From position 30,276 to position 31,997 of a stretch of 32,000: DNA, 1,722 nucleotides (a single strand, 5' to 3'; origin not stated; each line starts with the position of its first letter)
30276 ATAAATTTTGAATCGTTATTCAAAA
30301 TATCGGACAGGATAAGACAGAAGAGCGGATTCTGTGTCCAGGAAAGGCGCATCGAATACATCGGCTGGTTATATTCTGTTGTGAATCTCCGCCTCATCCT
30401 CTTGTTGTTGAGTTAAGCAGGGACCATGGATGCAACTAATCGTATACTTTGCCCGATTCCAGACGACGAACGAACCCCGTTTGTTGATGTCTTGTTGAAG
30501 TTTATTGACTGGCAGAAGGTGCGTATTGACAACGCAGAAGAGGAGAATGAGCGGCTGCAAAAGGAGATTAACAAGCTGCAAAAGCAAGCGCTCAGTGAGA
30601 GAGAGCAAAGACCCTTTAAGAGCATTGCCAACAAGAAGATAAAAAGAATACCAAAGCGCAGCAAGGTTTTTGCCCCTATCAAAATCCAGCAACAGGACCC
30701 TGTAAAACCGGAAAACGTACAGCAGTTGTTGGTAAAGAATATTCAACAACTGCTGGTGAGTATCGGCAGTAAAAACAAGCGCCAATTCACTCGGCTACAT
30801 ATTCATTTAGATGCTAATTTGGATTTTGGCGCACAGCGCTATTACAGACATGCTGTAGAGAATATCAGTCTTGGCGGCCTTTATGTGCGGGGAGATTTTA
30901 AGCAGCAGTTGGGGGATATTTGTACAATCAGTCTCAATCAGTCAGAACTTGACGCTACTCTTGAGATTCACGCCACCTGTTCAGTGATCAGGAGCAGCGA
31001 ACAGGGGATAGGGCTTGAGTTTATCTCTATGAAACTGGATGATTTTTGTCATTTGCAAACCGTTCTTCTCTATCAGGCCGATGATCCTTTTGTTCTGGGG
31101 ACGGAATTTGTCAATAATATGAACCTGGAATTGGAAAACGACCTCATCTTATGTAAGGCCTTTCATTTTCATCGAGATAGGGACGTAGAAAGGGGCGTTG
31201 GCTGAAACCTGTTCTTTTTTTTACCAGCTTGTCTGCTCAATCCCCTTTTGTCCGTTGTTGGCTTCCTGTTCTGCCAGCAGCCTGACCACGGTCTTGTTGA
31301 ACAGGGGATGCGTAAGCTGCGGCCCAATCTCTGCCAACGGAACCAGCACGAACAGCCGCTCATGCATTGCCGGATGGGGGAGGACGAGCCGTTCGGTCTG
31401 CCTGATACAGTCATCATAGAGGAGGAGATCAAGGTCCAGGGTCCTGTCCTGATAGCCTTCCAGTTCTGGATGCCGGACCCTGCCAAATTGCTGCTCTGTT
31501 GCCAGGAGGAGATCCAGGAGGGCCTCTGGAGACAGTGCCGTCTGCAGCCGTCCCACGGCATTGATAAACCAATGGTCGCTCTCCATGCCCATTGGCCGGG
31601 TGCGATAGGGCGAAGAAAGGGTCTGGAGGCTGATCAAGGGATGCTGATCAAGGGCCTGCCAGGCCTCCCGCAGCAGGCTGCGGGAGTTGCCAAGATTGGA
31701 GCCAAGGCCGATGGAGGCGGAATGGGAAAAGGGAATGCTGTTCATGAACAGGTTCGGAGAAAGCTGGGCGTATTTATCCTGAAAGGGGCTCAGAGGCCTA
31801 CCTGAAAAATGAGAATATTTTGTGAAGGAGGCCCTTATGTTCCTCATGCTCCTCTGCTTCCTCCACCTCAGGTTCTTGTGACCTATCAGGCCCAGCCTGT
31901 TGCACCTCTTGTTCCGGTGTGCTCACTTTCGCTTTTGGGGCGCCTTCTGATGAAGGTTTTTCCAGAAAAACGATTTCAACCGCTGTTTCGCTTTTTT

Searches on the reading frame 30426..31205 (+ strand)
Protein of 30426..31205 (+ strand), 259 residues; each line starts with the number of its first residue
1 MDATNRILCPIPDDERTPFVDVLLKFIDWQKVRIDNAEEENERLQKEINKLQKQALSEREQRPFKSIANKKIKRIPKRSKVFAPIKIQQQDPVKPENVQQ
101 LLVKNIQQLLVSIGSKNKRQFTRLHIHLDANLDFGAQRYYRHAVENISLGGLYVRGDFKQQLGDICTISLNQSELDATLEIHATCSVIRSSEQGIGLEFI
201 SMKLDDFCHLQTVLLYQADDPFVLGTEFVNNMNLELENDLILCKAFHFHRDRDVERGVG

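Call 78: search_protein_families(library=pfam, proteins=[window:30426-31205:+], max_evalue=0.001)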
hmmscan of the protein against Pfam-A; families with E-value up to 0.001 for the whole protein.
window:30426-31205:+ (259 aa): 1 family
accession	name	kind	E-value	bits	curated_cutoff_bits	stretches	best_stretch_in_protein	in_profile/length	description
PF07238.19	PilZ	-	1e-11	45.5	22.5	1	117-211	1-97/102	PilZ domain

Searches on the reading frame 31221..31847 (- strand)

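Call 78: search_protein_families(library=pfam, proteins=[window:31221-31847:-], max_evalue=0.001)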
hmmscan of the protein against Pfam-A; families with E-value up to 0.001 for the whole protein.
window:31221-31847:- (208 aa): 1 family
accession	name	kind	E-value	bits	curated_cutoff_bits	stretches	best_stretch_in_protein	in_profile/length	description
PF01288.25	HPPK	-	6.5e-35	120.5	25.7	1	46-175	2-115/116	7,8-dihydro-6-hydroxymethylpterin-pyrophosphokinase (HPPK)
